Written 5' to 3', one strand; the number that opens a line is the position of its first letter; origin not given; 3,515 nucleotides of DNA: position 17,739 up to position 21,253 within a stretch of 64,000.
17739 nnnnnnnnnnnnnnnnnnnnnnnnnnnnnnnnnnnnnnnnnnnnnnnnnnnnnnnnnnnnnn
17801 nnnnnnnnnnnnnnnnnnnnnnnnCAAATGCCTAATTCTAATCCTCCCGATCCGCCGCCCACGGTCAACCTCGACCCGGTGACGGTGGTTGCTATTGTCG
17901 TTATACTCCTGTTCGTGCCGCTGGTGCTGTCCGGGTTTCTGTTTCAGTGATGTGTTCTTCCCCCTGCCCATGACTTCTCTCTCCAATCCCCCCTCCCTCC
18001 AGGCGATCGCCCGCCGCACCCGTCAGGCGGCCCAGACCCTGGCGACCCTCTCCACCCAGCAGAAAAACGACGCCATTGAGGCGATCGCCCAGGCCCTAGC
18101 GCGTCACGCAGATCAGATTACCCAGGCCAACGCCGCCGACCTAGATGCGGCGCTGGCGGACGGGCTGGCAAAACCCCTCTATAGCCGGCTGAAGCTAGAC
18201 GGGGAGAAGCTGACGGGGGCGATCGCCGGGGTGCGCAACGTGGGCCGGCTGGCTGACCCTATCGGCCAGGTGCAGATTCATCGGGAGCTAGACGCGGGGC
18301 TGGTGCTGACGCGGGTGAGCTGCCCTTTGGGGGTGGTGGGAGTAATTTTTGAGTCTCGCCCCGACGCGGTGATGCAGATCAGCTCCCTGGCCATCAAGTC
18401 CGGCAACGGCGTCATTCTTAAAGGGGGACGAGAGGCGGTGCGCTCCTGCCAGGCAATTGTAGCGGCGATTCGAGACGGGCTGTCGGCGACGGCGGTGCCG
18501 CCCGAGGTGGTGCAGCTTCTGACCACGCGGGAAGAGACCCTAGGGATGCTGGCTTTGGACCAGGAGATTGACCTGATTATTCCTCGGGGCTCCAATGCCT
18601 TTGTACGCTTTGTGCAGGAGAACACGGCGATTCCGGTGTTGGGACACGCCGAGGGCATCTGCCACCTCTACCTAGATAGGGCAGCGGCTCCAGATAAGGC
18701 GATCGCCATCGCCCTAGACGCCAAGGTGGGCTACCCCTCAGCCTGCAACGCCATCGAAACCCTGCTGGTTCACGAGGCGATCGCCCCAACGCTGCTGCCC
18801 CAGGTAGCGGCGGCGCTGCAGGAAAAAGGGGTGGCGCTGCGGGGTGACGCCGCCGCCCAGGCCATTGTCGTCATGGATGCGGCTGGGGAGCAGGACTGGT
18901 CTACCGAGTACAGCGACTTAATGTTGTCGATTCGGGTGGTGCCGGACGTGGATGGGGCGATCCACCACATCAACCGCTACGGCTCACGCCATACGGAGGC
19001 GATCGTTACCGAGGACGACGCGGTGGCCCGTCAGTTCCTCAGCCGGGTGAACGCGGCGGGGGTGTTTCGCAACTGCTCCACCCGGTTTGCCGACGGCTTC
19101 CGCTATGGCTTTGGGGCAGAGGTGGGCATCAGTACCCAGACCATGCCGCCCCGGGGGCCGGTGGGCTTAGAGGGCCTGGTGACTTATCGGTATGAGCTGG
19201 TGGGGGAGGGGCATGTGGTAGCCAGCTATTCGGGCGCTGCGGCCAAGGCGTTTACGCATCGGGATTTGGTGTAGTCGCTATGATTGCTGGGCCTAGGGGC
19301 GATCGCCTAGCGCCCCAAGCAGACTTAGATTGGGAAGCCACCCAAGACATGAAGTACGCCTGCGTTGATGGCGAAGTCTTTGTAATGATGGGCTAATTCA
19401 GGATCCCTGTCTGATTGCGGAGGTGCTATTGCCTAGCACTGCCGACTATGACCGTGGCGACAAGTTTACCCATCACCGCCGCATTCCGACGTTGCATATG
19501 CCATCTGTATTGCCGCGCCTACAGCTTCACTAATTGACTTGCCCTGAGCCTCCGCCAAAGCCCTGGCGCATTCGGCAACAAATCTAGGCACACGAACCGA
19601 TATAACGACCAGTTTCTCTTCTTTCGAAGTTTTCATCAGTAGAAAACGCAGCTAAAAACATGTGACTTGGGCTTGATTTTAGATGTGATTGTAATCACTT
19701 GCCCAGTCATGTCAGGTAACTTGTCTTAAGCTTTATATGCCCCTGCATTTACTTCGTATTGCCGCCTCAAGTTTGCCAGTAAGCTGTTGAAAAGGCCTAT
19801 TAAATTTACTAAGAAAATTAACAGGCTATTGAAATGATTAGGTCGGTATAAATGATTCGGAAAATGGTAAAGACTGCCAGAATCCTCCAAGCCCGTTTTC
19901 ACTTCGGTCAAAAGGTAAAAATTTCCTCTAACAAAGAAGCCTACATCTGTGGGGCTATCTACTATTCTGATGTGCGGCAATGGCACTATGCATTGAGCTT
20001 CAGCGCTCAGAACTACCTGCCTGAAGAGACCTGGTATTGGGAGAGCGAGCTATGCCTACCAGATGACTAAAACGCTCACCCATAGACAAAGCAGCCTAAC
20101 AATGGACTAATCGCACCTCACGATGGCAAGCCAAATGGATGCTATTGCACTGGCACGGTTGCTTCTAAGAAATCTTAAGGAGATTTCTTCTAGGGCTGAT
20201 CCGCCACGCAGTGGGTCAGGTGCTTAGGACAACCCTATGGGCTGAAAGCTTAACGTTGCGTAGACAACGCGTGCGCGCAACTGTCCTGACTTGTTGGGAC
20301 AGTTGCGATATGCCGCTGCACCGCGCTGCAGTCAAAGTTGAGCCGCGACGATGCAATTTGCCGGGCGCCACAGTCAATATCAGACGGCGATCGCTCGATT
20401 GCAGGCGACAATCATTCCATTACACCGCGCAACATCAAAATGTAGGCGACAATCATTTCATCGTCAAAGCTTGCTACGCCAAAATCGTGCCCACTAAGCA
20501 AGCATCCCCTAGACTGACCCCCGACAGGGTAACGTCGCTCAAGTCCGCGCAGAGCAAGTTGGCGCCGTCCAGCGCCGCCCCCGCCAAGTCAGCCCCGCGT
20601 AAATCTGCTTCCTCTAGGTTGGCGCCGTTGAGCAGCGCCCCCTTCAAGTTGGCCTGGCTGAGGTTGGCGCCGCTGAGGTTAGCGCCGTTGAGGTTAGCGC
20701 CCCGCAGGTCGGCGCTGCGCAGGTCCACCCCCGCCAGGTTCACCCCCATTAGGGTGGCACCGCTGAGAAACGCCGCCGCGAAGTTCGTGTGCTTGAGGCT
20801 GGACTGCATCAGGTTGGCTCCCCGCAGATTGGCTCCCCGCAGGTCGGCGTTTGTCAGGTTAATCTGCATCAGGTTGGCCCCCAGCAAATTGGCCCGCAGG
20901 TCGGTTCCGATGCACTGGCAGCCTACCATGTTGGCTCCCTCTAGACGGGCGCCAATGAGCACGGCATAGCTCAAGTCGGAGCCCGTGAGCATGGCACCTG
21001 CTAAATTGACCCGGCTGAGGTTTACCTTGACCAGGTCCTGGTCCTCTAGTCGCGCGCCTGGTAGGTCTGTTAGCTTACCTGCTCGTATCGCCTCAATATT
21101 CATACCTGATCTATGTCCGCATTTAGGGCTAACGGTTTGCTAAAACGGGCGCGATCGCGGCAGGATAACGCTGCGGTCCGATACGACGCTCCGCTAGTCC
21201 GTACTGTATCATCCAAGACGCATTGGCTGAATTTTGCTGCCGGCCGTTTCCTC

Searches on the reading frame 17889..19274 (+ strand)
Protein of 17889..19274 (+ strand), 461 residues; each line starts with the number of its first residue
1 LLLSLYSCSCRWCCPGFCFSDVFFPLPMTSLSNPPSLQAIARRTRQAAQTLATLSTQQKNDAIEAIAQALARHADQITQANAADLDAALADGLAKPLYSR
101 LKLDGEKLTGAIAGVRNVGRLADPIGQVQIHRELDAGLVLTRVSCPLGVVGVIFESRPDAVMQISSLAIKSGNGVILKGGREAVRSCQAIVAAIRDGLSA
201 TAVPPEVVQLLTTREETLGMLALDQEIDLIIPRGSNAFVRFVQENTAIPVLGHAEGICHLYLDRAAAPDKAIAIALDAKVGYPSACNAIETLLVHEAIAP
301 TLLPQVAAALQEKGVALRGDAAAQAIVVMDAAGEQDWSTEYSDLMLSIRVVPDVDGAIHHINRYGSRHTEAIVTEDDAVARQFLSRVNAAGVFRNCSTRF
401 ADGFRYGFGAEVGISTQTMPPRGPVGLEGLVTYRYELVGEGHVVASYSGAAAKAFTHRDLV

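Call 46: search_protein_families(library=pfam, proteins=[window:17889-19274:+], max_evalue=0.00001)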
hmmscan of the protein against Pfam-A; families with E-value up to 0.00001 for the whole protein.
window:17889-19274:+ (461 aa): 1 family
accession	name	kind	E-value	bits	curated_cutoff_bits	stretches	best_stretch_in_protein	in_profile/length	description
PF00171.27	Aldedh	-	3.9e-16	59.1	23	1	37-312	31-295/461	Aldehyde dehydrogenase family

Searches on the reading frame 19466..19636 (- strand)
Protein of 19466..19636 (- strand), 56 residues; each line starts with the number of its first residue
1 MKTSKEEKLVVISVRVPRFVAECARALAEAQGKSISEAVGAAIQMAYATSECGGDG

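Call 23: search_protein_families(library=pfam, proteins=[window:19466-19636:-], max_evalue=0.01)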
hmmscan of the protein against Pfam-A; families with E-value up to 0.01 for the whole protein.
window:19466-19636:- (56 aa): 1 family
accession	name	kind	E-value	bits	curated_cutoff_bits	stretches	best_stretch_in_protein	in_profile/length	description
PF07704.17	PSK_trans_fac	-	0.0014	19.9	28.3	1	20-48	10-38/82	Rv0623-like transcription factor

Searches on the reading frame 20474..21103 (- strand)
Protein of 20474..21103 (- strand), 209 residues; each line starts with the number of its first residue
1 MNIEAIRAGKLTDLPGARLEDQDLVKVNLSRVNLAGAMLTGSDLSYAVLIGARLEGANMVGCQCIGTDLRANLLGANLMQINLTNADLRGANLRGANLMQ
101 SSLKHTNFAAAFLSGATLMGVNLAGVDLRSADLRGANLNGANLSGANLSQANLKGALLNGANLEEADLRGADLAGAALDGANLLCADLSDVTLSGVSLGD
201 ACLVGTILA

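Call 23: search_protein_families(library=pfam, proteins=[window:20474-21103:-], max_evalue=0.01)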
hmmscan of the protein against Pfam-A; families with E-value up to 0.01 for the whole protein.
window:20474-21103:- (209 aa): 3 families
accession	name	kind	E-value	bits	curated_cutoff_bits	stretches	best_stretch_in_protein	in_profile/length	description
PF00805.28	Pentapeptide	-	1.6e-49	165.4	20.2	6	136-173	1-38/40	Pentapeptide repeats (8 copies)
PF13599.13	Pentapeptide_4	-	5.6e-24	84.4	38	3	101-167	11-77/78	Pentapeptide repeat region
PF13576.12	Pentapeptide_3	-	4.6e-15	56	27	2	140-180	3-46/48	Pentapeptide repeats (9 copies)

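Call 63: search_solved_structures(query=window:20474-21103:-, max_evalue=0.00001)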
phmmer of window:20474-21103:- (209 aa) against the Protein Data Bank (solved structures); distinct sequences matched with E-value up to 0.00001: 27.
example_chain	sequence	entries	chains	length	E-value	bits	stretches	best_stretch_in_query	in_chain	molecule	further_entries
4yei_A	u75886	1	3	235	8.6e-43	149.3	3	92-190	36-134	beta1mut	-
4yfo_A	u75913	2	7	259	2.3e-39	138.1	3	122-189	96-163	beta1_ex1 | 6beta1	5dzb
4yc5_A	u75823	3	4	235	3.3e-37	131.1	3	122-189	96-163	beta1 | beta1 protein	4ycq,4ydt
3du1_X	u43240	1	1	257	2.3e-29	105.5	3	72-170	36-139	All3740 protein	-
5dqa_A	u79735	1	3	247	6.1e-29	104.1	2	58-188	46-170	t3284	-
5dn0_A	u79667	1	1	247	1.1e-28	103.3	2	102-192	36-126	beta1 t1555 loop variant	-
5dns_A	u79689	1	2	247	2.7e-28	102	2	70-183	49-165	t1428 beta1 loop design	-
5di5_A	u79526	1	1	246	3.4e-28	101.7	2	59-189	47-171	beta1 t801 loop variant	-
5dra_A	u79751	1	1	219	3.7e-26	95.1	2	91-193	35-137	3beta1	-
2j8k_A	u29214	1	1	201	1.4e-22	83.4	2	86-162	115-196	NP275-NP276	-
6omx_A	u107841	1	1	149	7.3e-17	64.8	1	88-167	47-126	Alr5209 protein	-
2o6w_A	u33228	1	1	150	1.8e-16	63.4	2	130-172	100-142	Repeat Five Residue (Rfr) protein or pentapeptide repeat protein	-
3pss_A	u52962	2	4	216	3.1e-13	52.9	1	36-183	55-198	Qnr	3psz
2bm4_A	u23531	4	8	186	7.1e-13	51.7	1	76-206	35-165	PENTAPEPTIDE REPEAT FAMILY PROTEIN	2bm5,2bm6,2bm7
3n90_A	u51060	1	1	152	2e-12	50.3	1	82-178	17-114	Thylakoid lumenal 15 kDa protein 1, chloroplastic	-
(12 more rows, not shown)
